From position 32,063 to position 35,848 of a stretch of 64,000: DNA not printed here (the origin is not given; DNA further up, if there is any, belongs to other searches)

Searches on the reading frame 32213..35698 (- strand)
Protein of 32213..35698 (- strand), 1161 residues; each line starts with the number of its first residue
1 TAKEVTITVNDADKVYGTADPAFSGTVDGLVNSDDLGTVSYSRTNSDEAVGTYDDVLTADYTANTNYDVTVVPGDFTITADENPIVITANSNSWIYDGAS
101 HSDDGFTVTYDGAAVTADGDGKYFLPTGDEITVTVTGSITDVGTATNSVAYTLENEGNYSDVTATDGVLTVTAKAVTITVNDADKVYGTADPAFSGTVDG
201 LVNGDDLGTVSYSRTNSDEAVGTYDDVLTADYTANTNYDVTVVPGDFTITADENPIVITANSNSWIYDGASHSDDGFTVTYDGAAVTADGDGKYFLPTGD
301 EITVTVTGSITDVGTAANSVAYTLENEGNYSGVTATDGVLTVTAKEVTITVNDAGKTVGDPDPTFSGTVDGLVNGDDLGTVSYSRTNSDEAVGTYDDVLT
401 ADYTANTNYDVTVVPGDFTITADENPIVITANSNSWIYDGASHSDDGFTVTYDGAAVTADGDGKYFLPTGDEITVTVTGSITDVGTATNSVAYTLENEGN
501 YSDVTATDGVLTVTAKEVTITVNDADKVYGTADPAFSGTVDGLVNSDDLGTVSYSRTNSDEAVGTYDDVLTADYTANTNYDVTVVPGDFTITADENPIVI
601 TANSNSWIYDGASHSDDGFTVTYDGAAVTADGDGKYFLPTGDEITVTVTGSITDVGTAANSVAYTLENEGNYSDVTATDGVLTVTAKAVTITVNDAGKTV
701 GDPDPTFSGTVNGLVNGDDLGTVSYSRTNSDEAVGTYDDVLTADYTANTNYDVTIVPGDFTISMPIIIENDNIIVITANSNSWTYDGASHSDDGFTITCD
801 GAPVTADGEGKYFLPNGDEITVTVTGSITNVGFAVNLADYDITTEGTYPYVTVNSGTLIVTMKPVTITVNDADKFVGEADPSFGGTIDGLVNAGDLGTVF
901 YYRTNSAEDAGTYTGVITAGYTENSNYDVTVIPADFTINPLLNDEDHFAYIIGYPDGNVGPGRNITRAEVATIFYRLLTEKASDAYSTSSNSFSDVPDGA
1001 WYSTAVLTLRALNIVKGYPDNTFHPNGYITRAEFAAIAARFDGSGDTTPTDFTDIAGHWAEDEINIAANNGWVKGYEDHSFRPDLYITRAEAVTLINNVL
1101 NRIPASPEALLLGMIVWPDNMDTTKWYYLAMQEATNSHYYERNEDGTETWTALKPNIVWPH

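Call 34: search_protein_families(library=pfam, proteins=[window:32213-35698:-], max_evalue=0.001)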
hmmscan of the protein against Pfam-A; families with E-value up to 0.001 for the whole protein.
window:32213-35698:- (1161 aa): 6 families
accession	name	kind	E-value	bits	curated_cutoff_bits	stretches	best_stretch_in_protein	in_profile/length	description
PF18676.6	MBG_2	-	2.8e-73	242.9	25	6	176-248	1-72/72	MBG domain (YGX type)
PF00395.25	SLH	-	1.6e-34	118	20.8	2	992-1035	1-44/44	S-layer homology domain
PF00936.24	BMC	-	3.1e-07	30.7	24.5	0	127-159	35-66/75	BMC domain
PF15984.10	Collagen_mid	-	5.3e-07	30.1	31.1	0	594-715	40-153/198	Bacterial collagen, middle region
PF25679.1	DUF7947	-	2.4e-06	28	27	0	128-177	26-64/79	Family of unknown function (DUF7947)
PF13176.12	TPR_7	-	2.4e-05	24.5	27.9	0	38-62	7-31/36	Tetratricopeptide repeat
